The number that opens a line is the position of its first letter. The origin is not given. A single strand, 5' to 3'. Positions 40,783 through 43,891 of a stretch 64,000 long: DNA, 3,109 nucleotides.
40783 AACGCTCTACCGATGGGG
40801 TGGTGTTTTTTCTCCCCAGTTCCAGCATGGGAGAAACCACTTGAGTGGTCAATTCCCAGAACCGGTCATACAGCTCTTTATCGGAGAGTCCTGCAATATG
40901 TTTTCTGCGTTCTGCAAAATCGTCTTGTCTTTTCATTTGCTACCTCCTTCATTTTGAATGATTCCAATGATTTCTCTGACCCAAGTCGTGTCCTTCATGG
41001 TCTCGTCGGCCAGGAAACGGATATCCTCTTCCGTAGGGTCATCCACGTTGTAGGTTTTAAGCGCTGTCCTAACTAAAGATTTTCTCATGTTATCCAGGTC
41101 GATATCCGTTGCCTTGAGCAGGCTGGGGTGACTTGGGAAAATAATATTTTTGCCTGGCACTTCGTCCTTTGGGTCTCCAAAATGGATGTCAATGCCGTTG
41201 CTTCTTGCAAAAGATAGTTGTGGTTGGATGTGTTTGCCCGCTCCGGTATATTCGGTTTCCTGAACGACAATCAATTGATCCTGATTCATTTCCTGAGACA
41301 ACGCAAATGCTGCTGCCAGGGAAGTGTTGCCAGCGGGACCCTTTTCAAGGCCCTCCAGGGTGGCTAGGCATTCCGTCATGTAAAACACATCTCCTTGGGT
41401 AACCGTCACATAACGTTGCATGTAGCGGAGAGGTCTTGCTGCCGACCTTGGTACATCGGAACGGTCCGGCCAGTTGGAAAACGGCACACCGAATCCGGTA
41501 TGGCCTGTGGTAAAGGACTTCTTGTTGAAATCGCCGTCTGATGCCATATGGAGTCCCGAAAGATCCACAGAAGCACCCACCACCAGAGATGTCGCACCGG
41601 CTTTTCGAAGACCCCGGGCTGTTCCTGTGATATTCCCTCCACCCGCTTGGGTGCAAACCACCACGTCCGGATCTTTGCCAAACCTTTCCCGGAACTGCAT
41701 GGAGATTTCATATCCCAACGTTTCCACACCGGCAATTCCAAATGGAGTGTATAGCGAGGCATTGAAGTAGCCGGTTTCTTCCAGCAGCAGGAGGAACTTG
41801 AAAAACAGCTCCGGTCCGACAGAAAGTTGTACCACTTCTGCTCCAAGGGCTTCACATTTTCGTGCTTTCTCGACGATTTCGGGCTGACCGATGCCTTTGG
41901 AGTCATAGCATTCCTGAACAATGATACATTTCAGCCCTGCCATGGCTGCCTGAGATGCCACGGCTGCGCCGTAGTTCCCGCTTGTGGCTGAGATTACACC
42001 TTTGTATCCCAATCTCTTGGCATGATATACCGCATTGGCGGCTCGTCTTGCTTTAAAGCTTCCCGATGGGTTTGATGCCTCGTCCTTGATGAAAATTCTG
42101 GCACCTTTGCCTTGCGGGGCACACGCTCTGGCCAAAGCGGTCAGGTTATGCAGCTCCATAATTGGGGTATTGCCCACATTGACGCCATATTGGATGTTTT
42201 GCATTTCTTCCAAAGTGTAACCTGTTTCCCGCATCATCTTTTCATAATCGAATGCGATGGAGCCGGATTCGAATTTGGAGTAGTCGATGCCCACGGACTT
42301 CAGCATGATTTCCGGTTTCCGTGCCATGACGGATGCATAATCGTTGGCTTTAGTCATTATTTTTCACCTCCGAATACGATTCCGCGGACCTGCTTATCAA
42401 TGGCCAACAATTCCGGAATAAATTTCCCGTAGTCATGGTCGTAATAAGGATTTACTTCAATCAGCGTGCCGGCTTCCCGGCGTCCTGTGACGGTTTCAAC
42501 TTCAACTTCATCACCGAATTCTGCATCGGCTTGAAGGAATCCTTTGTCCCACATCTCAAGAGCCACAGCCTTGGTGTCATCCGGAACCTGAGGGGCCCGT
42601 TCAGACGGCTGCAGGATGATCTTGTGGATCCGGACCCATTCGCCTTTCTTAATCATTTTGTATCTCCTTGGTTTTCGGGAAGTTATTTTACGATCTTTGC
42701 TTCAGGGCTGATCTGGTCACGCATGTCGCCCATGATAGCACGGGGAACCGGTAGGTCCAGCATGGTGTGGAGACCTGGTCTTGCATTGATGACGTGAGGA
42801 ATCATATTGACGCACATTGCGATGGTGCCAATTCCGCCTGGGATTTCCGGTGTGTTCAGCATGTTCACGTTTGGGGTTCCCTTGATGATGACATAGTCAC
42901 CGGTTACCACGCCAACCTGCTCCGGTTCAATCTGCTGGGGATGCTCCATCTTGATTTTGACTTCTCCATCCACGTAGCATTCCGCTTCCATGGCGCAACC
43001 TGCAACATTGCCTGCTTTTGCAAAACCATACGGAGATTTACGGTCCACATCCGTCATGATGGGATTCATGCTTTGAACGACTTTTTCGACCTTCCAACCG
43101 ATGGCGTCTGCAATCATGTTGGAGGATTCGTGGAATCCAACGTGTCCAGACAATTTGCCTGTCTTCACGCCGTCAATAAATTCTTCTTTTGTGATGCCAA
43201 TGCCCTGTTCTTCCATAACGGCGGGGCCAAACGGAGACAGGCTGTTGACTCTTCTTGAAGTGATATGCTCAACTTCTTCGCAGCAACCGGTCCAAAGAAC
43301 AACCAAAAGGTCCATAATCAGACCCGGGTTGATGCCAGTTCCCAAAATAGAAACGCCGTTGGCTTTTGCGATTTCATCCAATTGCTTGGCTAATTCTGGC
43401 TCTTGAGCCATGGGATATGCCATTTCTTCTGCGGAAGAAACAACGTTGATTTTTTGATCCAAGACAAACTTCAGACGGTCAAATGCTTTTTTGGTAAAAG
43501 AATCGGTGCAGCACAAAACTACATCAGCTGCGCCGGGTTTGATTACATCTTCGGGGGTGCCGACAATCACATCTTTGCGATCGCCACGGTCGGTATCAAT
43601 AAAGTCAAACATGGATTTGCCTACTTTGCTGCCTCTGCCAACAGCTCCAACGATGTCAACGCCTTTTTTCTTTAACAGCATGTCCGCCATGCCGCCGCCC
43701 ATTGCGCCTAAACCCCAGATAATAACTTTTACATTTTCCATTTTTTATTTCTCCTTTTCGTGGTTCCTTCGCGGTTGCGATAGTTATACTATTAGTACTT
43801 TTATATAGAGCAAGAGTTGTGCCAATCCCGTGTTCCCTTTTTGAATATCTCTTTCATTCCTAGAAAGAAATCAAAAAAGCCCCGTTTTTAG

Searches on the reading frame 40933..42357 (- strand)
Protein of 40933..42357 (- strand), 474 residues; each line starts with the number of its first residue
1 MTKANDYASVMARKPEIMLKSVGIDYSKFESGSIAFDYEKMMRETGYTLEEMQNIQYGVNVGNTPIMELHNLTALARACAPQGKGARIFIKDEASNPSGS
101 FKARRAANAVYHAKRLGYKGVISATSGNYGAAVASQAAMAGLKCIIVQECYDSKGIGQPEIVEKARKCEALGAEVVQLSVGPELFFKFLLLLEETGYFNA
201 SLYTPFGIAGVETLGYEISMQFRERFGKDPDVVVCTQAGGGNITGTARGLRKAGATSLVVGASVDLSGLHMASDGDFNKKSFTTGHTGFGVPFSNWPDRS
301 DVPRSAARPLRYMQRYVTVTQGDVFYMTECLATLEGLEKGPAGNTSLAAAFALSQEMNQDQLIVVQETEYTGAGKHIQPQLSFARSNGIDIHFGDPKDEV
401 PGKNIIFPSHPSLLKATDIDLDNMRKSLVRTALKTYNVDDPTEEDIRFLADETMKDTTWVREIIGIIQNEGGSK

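Call 11: search_protein_families(library=pfam, proteins=[window:40933-42357:-])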
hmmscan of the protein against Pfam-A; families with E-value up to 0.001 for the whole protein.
window:40933-42357:- (474 aa): 1 family
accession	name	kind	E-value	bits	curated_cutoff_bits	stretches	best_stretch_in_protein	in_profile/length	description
PF00291.31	PALP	-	9e-53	180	35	1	61-365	5-291/295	Pyridoxal-phosphate dependent enzyme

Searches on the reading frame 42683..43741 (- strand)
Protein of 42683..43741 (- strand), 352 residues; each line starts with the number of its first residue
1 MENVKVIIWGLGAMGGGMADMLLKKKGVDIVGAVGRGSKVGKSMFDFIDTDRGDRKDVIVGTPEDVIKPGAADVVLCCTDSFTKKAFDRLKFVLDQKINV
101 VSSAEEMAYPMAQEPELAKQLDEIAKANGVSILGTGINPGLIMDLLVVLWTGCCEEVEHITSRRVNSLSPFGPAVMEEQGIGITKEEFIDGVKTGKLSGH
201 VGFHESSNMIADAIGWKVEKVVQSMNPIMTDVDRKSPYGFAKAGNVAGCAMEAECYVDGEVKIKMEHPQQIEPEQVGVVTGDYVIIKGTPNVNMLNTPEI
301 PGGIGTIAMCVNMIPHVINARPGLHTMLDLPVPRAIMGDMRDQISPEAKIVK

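Call 11: search_protein_families(library=pfam, proteins=[window:42683-43741:-])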
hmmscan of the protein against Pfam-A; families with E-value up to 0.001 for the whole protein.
window:42683-43741:- (352 aa): 2 families
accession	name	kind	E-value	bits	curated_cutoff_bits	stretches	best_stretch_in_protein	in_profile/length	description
PF19328.4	DAP_DH_C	-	5.2e-94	314.1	23.3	1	141-344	1-204/206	2,4-diaminopentanoate dehydrogenase C-terminal domain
PF02558.23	ApbA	-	0.00058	19.9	22.2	1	7-102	2-98/150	Ketopantoate reductase PanE/ApbA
